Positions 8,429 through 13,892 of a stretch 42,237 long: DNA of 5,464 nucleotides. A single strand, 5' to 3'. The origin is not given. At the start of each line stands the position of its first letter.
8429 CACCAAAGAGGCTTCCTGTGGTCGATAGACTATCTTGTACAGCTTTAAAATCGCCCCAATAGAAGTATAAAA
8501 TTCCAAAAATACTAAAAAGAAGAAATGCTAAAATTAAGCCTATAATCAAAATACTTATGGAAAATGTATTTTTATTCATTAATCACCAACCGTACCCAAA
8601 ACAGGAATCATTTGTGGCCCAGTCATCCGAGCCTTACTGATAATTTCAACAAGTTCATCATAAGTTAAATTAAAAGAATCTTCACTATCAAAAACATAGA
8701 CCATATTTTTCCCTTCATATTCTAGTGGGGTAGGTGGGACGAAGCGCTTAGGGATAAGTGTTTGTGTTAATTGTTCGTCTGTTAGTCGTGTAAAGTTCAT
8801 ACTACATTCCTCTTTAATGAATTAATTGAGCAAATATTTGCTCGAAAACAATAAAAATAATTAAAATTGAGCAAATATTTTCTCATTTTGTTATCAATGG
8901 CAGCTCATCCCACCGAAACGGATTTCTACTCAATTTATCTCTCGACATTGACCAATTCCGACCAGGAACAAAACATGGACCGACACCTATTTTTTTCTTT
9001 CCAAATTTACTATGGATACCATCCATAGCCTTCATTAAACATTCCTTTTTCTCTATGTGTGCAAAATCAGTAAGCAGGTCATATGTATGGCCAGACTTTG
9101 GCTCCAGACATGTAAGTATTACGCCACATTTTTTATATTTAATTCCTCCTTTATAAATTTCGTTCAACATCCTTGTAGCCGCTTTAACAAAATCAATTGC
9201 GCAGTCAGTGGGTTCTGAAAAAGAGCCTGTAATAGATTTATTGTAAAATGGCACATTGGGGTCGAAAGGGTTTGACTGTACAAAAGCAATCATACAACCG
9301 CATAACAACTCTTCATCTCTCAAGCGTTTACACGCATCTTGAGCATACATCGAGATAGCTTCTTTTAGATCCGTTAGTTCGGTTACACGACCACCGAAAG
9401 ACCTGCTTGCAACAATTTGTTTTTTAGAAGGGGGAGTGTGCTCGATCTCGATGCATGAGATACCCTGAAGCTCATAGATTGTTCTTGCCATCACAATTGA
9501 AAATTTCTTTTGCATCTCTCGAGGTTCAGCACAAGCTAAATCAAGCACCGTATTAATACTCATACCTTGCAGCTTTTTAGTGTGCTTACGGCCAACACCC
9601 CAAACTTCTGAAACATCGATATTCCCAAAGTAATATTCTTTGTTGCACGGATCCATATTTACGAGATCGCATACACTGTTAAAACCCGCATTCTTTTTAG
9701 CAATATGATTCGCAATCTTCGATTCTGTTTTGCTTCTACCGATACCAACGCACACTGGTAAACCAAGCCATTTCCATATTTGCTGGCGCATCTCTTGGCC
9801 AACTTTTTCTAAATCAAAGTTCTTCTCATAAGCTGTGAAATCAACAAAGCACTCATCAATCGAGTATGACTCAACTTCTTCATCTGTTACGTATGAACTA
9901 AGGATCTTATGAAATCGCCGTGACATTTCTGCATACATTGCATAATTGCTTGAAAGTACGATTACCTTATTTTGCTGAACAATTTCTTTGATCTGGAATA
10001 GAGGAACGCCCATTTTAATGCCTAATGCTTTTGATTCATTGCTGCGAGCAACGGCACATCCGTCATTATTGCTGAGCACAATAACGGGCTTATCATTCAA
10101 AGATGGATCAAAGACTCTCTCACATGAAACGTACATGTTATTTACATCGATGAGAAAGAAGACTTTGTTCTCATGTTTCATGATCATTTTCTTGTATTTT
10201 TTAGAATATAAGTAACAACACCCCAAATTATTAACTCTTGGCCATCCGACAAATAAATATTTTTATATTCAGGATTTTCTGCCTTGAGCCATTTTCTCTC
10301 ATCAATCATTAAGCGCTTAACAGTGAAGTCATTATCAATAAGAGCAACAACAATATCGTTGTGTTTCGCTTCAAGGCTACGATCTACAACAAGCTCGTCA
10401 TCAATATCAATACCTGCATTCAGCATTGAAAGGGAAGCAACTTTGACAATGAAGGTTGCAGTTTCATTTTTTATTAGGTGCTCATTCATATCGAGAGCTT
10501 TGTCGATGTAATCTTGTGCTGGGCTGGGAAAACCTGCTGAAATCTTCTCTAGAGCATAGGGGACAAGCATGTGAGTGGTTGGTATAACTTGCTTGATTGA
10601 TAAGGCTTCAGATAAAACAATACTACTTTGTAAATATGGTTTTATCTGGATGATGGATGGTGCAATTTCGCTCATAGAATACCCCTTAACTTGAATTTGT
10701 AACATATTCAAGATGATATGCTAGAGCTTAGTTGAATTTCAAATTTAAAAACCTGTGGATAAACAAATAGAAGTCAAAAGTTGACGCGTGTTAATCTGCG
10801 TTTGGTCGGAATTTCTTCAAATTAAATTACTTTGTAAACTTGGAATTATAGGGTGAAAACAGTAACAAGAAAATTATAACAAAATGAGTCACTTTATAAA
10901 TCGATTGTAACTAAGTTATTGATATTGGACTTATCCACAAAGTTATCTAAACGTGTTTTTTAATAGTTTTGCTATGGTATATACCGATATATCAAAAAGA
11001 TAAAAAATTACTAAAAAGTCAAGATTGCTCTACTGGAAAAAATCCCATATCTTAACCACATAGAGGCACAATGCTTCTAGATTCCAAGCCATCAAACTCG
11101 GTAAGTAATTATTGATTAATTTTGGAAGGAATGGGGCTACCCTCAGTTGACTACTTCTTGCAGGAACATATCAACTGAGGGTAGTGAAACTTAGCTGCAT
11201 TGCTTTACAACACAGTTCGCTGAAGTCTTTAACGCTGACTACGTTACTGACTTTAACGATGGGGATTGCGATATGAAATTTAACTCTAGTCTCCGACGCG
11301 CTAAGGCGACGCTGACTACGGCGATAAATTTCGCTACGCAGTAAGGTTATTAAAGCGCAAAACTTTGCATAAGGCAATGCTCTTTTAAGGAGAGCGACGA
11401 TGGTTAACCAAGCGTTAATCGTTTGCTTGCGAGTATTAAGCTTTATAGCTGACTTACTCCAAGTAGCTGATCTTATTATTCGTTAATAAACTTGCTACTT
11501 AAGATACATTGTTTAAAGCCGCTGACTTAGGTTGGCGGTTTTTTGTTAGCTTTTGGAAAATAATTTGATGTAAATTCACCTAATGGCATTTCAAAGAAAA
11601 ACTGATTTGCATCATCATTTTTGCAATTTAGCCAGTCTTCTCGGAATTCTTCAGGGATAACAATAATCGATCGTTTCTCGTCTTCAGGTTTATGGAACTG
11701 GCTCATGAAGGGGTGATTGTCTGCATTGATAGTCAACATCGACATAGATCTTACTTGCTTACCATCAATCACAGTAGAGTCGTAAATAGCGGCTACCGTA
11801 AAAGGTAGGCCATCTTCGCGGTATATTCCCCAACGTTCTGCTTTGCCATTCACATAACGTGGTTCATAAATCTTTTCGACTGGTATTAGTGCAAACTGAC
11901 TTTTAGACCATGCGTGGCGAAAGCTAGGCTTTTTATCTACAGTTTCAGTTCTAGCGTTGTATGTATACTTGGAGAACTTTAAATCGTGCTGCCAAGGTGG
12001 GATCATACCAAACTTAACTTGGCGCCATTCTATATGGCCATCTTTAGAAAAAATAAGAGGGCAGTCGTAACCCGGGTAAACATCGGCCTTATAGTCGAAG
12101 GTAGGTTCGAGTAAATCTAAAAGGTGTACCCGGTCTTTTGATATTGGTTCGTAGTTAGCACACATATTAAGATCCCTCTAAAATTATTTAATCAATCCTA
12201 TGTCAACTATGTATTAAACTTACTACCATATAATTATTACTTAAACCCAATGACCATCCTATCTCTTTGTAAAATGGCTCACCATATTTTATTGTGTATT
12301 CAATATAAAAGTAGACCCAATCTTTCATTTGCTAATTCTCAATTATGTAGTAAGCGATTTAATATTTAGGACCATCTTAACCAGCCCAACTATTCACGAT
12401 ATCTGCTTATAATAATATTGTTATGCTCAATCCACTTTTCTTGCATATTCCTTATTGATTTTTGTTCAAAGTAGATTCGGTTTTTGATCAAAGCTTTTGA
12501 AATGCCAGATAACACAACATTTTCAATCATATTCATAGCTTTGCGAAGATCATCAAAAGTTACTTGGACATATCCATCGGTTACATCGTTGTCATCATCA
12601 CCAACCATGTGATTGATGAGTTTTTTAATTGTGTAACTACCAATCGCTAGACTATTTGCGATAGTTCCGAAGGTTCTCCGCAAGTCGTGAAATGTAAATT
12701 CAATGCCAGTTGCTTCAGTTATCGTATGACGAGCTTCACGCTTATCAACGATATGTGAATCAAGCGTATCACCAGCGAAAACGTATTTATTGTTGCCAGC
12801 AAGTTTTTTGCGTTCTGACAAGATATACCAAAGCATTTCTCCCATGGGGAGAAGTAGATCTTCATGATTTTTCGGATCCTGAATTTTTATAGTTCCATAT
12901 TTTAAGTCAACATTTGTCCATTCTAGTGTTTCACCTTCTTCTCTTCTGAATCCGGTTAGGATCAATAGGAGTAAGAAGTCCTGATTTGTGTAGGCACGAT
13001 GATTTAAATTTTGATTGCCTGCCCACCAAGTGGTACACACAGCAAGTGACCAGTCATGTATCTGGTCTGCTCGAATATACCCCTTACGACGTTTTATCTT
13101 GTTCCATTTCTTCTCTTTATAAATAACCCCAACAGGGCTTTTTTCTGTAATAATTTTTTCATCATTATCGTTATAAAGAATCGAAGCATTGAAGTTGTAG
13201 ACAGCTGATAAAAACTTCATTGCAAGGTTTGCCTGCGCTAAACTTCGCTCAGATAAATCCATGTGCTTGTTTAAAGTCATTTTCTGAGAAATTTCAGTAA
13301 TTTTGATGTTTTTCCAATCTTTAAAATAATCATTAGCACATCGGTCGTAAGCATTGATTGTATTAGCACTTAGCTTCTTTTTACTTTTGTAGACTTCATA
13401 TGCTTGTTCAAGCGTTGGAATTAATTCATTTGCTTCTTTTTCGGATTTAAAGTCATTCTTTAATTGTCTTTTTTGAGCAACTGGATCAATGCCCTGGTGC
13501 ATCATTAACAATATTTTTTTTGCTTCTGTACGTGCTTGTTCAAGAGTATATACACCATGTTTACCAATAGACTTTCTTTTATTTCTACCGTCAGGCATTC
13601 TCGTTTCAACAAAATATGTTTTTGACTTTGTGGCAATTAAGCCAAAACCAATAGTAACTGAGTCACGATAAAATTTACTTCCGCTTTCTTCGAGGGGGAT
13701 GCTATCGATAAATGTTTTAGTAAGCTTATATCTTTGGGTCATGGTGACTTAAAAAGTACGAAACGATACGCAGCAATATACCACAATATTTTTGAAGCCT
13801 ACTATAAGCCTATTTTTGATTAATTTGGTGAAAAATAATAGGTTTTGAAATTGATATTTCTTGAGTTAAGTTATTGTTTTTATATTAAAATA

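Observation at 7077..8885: Counter-oriented AT-rich three-gene cassette (73-aa protein, 2TM protein, SEC-C-motif protein): candidate uncharacterised exclusion/defence or lysogenic-conversion module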

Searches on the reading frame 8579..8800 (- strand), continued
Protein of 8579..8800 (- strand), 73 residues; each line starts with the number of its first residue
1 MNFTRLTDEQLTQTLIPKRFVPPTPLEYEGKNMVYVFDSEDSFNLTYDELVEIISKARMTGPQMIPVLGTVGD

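Call 76: list_cluster_members(proteins=[P0098, P0104, P0106, P0110, P0112, P0113, P0116, P0206, P0103, P0099])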
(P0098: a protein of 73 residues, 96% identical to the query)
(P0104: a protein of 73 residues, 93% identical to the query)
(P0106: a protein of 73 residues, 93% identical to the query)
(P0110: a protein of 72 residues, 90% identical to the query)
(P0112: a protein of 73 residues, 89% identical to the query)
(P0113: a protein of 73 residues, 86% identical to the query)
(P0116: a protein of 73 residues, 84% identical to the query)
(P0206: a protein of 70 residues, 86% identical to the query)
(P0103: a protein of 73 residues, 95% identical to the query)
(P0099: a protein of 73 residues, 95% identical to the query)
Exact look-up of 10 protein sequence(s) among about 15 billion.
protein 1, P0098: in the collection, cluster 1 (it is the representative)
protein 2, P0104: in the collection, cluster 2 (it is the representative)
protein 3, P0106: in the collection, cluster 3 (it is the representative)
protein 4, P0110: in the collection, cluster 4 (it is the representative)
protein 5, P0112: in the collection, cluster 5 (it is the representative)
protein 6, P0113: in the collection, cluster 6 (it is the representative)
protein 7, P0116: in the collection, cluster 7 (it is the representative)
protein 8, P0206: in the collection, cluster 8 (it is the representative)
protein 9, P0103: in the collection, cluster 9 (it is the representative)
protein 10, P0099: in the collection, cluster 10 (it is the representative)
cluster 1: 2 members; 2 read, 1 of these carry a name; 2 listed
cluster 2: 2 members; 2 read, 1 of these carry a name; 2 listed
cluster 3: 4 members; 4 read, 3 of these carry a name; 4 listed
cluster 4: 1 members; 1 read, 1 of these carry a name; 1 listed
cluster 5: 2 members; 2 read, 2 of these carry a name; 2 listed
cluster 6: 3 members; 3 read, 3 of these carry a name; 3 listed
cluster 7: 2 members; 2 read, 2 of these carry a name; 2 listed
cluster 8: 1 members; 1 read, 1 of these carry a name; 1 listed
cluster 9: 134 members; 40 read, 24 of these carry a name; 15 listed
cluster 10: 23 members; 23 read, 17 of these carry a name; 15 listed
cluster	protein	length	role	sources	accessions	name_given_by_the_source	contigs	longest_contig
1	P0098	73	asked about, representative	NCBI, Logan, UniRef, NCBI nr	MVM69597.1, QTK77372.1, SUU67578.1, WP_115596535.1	hypothetical protein [Acinetobacter baumannii] | hypothetical protein n=1 Tax=Acinetobacter baumannii TaxID=470 RepID=UPI000E138469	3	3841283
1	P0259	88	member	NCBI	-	-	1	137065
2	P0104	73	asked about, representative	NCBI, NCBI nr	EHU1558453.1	hypothetical protein A1Z55_RS10155 [Acinetobacter baumannii] | hypothetical protein [Acinetobacter baumannii]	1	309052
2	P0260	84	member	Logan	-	-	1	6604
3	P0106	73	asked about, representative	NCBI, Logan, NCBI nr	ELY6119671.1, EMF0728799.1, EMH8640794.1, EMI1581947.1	hypothetical protein ACV3HB_003437 [Acinetobacter baumannii] | hypothetical protein [Acinetobacter baumannii]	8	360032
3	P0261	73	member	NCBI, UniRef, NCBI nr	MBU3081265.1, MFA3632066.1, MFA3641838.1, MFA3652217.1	hypothetical protein KWD68_17225 [Acinetobacter baumannii] | hypothetical protein n=1 Tax=Acinetobacter baumannii TaxID=470 RepID=UPI001C0E216C | hypothetical protein [Acinetobacter baumannii]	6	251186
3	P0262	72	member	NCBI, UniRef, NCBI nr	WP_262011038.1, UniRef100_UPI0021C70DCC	hypothetical protein [Acinetobacter baumannii] | hypothetical protein n=1 Tax=Acinetobacter baumannii TaxID=470 RepID=UPI0021C70DCC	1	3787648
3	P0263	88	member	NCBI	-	-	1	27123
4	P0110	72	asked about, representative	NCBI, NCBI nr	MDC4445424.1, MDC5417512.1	hypothetical protein NRA32_18115 [Acinetobacter baumannii] | hypothetical protein [Acinetobacter baumannii]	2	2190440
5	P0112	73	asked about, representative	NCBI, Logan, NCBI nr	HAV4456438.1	TPA: hypothetical protein JIR19_04270 [Acinetobacter baumannii] | hypothetical protein [Acinetobacter baumannii]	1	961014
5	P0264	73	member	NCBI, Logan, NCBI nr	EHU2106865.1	hypothetical protein A1E39_RS09525 [Acinetobacter baumannii] | hypothetical protein [Acinetobacter baumannii]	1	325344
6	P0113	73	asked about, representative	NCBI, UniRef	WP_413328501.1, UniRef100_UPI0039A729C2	hypothetical protein [Acinetobacter baumannii] | hypothetical protein n=1 Tax=Acinetobacter baumannii TaxID=470 RepID=UPI0039A729C2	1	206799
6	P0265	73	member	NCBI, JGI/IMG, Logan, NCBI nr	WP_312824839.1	hypothetical protein [Acinetobacter oleivorans]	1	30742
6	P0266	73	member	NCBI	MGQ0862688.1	hypothetical protein ACT4XX_09150 [Acinetobacter baumannii]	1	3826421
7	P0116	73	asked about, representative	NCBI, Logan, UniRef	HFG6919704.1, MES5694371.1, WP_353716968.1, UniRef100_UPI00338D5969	TPA: hypothetical protein ACGIKE_000255 [Acinetobacter baumannii] | hypothetical protein n=1 Tax=Acinetobacter baumannii TaxID=470 RepID=UPI00338D5969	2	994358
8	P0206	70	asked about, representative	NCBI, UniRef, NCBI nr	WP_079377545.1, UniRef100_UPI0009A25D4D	hypothetical protein [Acinetobacter baumannii] | hypothetical protein n=1 Tax=Acinetobacter baumannii TaxID=470 RepID=UPI0009A25D4D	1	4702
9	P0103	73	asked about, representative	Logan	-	-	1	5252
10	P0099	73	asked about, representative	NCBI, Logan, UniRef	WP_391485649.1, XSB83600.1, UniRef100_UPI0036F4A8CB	hypothetical protein [Acinetobacter pittii] | hypothetical protein n=1 Tax=Acinetobacter pittii TaxID=48296 RepID=UPI0036F4A8CB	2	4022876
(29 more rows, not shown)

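Call 89: find_related_loci(query=A4, collection=viral_contigs, flank=5000)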
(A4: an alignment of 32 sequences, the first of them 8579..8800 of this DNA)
Query A4 (73 aa) in viral_contigs; peptide patterns used: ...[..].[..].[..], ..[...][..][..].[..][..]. (x = any residue, [..] = any of these).
119 stretches matched a pattern; 99 encode a relative of the query (tblastn E <= 1e-3); the best 80 are kept; 80 distinct loci.
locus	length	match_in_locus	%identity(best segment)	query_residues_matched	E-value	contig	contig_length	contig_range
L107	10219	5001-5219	95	1-73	9e-44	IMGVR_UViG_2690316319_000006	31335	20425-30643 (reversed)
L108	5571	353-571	96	1-73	1e-43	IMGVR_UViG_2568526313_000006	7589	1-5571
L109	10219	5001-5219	96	1-73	1e-43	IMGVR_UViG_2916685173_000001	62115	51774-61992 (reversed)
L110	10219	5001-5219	96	1-73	7e-44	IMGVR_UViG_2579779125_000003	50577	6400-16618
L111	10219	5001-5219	96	1-73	7e-44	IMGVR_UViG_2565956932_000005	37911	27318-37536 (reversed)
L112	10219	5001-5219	95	1-73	5e-43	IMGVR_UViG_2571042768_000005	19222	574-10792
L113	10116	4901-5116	96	1-72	6e-43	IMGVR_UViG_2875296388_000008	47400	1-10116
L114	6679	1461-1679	95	1-73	3e-43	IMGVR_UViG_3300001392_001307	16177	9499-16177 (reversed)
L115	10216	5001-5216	96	1-72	6e-43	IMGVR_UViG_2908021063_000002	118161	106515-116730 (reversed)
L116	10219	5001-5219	95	1-73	4e-43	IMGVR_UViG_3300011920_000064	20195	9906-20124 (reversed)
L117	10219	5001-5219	90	1-73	1e-40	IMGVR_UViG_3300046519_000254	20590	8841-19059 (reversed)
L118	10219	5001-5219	88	1-73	3e-40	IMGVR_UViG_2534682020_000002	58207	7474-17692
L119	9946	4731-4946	83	1-72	2e-36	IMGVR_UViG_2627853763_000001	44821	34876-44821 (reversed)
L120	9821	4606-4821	81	1-72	5e-36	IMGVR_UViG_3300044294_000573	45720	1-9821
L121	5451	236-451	76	1-72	6e-34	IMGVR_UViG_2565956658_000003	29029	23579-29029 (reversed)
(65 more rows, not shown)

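Call 103: search_dna_similar(query=window:8579-8800:-, collection=plasmids, mode=protein, max_rows=12, rows=spread)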
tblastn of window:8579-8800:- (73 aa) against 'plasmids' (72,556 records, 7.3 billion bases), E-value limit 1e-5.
Records with a match: 100; places in all: 102; records where one place covers at least 80% of the query: 98.
Best place of each record, by identity: 80-90% 77; 60-80% 23.
By first word of the organism name: Acinetobacter 100.
By predicted mobility (MOB-suite, as given by PLSDB): mobilizable 81; non-mobilizable 18; conjugative 1.
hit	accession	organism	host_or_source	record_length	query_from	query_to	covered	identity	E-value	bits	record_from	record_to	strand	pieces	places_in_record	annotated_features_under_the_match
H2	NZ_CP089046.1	Acinetobacter ursingii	Homo sapiens,Genome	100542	1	72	99%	80.6%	9e-33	124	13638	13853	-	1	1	hypothetical protein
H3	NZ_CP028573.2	Acinetobacter pittii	Homo sapiens,Pure Culture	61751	1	72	99%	80.6%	5e-32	122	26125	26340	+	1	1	hypothetical protein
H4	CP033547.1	Acinetobacter nosocomialis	Homo sapiens,Bacterial culture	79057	1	72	99%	80.6%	5e-32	122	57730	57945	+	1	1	hypothetical protein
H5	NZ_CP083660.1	Acinetobacter variabilis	-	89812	1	72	99%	80.6%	5e-32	122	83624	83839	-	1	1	hypothetical protein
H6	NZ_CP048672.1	Acinetobacter sp. YH12138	Pig,feces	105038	1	72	99%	80.6%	5e-32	122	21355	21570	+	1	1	hypothetical protein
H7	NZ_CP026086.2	Acinetobacter pittii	Homo sapiens,Pure Culture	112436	1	72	99%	80.6%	5e-32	122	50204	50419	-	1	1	hypothetical protein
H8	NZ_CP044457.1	Acinetobacter indicus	pigeon,stool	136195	1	72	99%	80.6%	5e-32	122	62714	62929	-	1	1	hypothetical protein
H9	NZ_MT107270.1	Acinetobacter sp.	-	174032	1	72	99%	80.6%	5e-32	122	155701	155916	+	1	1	hypothetical protein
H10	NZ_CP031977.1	Acinetobacter haemolyticus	Homo sapiens,Peritoneal dialysis liquid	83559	1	72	99%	79.2%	2e-31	120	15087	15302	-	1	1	hypothetical protein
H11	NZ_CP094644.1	Acinetobacter sp. PK01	mixed culture,Laboratory activated ...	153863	1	72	99%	77.8%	2e-30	118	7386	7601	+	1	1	hypothetical protein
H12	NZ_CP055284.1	Acinetobacter sp. NEB 394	pure culture,soil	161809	1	72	99%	76.4%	5e-30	116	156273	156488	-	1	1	hypothetical protein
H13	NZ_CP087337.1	Acinetobacter baumannii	Homo sapiens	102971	32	71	55%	87.5%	2e-15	76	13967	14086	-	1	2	none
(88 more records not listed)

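Call 106: get_annotated_region(hit=H3, flank=5000)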
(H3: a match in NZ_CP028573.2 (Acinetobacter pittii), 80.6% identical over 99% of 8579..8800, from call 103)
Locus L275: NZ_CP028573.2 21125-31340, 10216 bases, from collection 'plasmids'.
description: Acinetobacter pittii strain WCHAP005046 plasmid pOXA58_005046, complete sequence
organism: Acinetobacter pittii (NCBI taxid 48296)
taxonomy: Bacteria; Pseudomonadota; Gammaproteobacteria; Moraxellales; Moraxellaceae; Acinetobacter; Acinetobacter pittii
host: -; source: Homo sapiens,Pure Culture; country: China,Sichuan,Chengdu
typing (MOB-suite, as given by PLSDB): mobilizable; replicon rep_cluster_1218; relaxase MOBP
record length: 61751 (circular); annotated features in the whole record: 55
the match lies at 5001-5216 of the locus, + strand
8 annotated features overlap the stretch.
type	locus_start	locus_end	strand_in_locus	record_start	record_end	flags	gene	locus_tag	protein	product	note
CDS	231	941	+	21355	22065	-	-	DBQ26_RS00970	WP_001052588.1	hypothetical protein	-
CDS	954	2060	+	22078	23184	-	-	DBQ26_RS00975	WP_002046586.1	ImmA/IrrE family metallo-endopeptidase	-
CDS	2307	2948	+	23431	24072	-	-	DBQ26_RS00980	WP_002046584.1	SOS response-associated peptidase family protein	GO:0006974 - DNA damage response [Evidence IEA]; GO:0018142 - protein-DNA covalent cross-linking [Evidence IEA]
CDS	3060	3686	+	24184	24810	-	-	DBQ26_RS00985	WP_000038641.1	S24 family peptidase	-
CDS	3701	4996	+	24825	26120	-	-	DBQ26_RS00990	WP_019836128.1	Y-family DNA polymerase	-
CDS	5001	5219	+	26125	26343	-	-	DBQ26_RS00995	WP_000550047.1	hypothetical protein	-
CDS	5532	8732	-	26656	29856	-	-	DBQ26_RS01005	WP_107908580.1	site-specific integrase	GO:0015074 - DNA integration [Evidence IEA]; GO:0006310 - DNA recombination [Evidence IEA]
CDS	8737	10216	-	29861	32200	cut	-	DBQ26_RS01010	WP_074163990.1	hypothetical protein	-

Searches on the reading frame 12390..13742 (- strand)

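Call 58: search_protein_families(library=pfam, proteins=[window:12390-13742:-], max_evalue=0.001)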
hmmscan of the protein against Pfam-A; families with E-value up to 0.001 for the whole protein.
window:12390-13742:- (450 aa): 2 families
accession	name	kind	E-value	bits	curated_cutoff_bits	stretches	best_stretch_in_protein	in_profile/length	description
PF00589.27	Phage_integrase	-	1.3e-12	48.3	27.1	1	249-378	20-156/172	Phage integrase family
PF13356.12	Arm-DNA-bind_3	-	2.8e-12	47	27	1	7-93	1-82/83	Arm DNA-binding domain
